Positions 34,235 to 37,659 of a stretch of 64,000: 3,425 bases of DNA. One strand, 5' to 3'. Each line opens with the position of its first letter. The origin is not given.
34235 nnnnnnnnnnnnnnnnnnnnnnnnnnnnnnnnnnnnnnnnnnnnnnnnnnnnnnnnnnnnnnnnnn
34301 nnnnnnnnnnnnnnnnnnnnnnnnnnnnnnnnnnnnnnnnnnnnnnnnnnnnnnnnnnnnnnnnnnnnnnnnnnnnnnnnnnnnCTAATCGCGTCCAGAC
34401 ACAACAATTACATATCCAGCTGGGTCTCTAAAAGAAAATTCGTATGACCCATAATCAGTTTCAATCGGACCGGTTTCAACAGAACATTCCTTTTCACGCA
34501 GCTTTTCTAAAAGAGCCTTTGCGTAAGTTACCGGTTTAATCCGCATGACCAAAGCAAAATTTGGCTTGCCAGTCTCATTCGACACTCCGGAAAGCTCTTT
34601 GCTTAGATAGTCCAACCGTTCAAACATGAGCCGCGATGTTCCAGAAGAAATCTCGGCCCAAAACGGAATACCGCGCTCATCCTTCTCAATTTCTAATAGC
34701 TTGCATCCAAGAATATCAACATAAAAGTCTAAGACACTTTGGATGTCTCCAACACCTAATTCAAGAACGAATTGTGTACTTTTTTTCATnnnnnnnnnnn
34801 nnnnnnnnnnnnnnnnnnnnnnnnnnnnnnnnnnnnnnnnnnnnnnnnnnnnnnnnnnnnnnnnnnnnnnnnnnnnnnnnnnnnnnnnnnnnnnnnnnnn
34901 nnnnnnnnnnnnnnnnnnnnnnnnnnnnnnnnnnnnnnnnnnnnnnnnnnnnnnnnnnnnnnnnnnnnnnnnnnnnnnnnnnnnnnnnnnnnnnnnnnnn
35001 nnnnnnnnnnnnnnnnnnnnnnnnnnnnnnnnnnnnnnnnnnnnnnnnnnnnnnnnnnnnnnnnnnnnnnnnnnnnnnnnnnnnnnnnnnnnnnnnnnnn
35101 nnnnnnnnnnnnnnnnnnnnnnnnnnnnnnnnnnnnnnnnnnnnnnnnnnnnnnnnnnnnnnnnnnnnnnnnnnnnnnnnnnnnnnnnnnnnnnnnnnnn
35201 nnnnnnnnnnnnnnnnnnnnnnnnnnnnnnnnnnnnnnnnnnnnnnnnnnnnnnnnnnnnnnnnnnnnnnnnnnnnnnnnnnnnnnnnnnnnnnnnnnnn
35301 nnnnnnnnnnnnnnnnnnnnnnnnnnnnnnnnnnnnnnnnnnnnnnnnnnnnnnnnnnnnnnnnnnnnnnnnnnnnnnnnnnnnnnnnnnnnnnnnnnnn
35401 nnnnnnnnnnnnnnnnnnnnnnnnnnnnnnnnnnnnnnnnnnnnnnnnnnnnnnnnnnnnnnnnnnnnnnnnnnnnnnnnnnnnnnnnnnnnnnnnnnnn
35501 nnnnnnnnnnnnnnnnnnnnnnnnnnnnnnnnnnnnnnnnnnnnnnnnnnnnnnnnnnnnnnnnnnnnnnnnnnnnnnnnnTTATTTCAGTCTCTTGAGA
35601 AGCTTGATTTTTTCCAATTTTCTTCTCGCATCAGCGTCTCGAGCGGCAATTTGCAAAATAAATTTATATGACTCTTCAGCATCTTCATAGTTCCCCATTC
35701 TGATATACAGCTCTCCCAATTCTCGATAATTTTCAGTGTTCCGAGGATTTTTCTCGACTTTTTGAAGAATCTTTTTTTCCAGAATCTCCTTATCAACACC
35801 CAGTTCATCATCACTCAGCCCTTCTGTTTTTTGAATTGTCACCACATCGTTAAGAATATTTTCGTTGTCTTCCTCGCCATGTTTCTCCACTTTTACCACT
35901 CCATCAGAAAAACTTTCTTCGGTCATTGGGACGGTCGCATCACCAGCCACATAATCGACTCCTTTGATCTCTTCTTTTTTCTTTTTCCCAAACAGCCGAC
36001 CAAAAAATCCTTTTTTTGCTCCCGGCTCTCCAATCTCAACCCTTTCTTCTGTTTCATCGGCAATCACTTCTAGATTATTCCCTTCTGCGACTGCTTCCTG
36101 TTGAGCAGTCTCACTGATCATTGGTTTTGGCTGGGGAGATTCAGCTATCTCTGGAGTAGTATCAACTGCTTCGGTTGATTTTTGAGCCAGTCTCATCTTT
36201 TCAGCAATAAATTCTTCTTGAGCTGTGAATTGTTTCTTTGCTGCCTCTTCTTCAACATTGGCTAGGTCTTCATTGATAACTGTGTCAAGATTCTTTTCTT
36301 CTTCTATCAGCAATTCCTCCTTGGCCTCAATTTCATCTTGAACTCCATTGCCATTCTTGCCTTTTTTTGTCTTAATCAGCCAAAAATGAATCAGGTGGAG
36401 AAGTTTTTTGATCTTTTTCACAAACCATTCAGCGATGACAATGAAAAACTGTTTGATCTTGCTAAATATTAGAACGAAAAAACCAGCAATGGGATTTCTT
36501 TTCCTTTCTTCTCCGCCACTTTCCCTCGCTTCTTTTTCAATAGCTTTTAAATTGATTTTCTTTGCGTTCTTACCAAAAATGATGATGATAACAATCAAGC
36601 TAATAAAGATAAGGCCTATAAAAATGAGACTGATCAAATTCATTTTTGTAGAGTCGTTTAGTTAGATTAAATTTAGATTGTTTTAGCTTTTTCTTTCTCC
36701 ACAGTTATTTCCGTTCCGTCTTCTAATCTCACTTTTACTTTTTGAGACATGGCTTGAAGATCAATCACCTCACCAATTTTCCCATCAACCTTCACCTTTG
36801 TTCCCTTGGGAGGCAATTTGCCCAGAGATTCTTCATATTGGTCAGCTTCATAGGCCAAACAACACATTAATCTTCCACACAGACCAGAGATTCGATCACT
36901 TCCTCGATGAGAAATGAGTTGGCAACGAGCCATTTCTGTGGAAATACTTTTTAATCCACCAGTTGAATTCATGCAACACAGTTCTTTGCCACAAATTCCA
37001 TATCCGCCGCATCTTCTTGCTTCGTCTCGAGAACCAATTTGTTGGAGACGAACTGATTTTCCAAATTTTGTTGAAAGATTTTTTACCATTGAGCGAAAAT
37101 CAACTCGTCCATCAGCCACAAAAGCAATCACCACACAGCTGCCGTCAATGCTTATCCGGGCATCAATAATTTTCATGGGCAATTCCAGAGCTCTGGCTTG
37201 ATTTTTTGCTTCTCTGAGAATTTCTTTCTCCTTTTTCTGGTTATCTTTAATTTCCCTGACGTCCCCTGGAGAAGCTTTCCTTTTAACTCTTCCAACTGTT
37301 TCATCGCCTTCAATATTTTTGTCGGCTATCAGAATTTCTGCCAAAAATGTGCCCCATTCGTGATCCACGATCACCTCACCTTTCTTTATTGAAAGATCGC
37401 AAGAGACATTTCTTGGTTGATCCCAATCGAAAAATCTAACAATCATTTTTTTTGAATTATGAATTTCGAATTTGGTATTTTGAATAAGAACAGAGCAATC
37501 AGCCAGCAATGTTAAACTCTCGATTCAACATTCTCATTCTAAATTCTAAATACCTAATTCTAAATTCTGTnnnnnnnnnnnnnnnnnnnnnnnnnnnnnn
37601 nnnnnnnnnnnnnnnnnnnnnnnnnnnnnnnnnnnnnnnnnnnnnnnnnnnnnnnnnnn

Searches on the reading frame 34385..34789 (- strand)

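Call 7: search_protein_families(library=pfam, proteins=[window:34385-34789:-], max_evalue=0.001)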
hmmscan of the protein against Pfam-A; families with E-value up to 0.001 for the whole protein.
window:34385-34789:- (134 aa): 1 family
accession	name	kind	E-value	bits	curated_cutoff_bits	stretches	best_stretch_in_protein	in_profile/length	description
PF00903.31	Glyoxalase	-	1.2e-10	42.3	20.6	1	10-129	6-120/121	Glyoxalase/Bleomycin resistance protein/Dioxygenase superfamily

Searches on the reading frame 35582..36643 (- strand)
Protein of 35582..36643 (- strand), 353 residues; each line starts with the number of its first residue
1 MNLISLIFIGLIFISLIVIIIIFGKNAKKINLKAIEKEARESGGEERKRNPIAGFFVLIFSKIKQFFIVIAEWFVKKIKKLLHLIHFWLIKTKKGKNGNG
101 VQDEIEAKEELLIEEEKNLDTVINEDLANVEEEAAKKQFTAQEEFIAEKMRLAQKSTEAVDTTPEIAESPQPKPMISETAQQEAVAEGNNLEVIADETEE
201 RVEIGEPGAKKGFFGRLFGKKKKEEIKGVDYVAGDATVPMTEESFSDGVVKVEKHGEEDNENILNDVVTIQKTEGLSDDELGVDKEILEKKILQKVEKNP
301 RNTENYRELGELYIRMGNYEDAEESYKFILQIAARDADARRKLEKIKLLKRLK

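Call 7: search_protein_families(library=pfam, proteins=[window:35582-36643:-], max_evalue=0.001)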
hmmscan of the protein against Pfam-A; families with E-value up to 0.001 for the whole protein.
window:35582-36643:- (353 aa): 3 families
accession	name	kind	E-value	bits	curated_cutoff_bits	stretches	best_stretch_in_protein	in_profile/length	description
PF14559.12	TPR_19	-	0.00017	22.3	25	1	292-344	13-66/68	Tetratricopeptide repeat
PF00515.34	TPR_1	-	0.00072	19.7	27.8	0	308-332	6-30/34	Tetratricopeptide repeat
PF13431.12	TPR_17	-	0.00095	19.7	24.4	0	296-324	6-34/34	Tetratricopeptide repeat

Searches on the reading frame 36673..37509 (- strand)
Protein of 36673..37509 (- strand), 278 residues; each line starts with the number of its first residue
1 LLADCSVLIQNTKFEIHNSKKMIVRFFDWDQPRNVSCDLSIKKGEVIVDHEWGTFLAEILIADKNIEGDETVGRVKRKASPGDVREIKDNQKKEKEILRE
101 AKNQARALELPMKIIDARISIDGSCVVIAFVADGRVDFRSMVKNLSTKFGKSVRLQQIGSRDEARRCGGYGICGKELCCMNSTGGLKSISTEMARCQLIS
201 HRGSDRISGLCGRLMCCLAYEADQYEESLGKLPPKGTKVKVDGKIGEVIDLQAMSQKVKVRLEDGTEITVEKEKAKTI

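Call 7: search_protein_families(library=pfam, proteins=[window:36673-37509:-], max_evalue=0.001)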
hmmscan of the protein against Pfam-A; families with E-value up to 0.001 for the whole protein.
window:36673-37509:- (278 aa): 1 family
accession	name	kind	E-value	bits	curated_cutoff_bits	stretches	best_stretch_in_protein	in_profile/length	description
PF04468.17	PSP1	-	1.5e-21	76.9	27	1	74-158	2-86/86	PSP1 C-terminal conserved region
